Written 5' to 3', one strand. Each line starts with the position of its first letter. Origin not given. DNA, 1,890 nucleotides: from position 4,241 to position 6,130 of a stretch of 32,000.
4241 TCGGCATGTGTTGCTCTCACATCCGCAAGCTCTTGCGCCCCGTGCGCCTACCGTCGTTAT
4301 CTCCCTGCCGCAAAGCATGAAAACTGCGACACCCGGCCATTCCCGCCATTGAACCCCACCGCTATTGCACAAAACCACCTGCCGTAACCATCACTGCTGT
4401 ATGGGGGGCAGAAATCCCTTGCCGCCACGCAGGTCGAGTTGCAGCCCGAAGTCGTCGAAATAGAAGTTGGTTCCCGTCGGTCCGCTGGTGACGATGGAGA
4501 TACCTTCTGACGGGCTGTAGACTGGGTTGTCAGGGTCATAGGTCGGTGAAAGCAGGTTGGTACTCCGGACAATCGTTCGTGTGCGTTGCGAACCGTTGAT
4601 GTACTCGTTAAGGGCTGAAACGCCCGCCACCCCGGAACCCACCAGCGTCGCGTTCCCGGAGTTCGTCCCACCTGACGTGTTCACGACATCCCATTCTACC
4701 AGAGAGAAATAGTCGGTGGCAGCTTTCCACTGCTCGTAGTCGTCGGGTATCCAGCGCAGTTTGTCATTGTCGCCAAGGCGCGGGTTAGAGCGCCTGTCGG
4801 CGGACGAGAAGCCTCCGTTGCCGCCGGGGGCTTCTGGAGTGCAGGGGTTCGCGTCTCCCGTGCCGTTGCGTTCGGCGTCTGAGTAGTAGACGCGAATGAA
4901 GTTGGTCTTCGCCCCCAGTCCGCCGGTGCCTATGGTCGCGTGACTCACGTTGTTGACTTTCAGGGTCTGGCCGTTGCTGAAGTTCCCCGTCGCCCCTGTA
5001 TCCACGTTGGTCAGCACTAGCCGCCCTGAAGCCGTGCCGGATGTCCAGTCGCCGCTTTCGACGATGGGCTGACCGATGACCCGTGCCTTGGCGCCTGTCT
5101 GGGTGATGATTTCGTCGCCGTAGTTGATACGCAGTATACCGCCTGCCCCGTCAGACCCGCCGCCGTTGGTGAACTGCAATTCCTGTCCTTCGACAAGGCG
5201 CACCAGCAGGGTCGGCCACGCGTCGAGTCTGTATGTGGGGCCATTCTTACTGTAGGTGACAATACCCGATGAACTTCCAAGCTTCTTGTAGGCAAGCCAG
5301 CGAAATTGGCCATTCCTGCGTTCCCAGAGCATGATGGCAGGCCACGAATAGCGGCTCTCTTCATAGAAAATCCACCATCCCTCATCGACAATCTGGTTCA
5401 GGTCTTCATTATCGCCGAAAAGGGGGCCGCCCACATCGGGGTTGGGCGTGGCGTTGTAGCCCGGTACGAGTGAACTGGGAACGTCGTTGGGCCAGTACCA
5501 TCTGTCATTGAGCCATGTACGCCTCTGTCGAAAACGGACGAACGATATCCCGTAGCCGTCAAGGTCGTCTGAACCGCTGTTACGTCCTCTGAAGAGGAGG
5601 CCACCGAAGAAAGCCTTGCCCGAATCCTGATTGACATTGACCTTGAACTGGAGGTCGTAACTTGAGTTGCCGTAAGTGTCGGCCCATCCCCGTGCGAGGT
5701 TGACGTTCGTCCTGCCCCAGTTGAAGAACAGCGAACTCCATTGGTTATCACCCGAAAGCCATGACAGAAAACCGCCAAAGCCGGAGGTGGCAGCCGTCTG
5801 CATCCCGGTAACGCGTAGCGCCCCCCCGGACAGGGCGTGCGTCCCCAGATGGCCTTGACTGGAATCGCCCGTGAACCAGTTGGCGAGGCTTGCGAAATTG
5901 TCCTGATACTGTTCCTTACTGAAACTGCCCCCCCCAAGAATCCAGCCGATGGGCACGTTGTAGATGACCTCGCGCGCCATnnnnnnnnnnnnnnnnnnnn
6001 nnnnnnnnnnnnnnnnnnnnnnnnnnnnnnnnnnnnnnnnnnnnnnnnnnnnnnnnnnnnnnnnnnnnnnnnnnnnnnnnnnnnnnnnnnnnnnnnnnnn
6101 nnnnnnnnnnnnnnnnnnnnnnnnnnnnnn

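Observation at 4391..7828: One 1145-aa ORF occupies the positions of pilW, pilX and pilY1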

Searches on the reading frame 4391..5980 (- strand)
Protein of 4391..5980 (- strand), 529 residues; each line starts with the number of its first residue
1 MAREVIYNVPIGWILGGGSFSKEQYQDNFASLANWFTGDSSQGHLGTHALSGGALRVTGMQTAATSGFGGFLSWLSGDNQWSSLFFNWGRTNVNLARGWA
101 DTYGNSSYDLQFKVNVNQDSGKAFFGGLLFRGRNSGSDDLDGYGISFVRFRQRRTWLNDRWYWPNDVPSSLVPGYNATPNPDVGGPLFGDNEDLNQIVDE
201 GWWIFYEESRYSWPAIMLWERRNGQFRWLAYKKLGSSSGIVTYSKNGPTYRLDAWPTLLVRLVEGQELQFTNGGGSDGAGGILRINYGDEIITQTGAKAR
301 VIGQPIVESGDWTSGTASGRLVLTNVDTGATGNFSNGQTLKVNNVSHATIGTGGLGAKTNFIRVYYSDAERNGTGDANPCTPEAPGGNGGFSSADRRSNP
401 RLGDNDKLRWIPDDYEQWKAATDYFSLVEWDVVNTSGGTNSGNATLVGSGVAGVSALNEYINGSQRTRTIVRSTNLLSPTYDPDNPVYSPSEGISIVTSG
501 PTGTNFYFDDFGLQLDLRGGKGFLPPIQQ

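Call 7: search_protein_families(library=pfam, proteins=[window:4391-5980:-], max_evalue=10)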
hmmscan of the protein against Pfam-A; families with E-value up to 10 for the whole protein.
window:4391-5980:- (529 aa): 1 family
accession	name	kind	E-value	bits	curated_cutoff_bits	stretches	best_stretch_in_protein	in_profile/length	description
PF23368.1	DUF7092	-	0.11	13.5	24.5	1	33-82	4-44/77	Domain of unknown function (DUF7092)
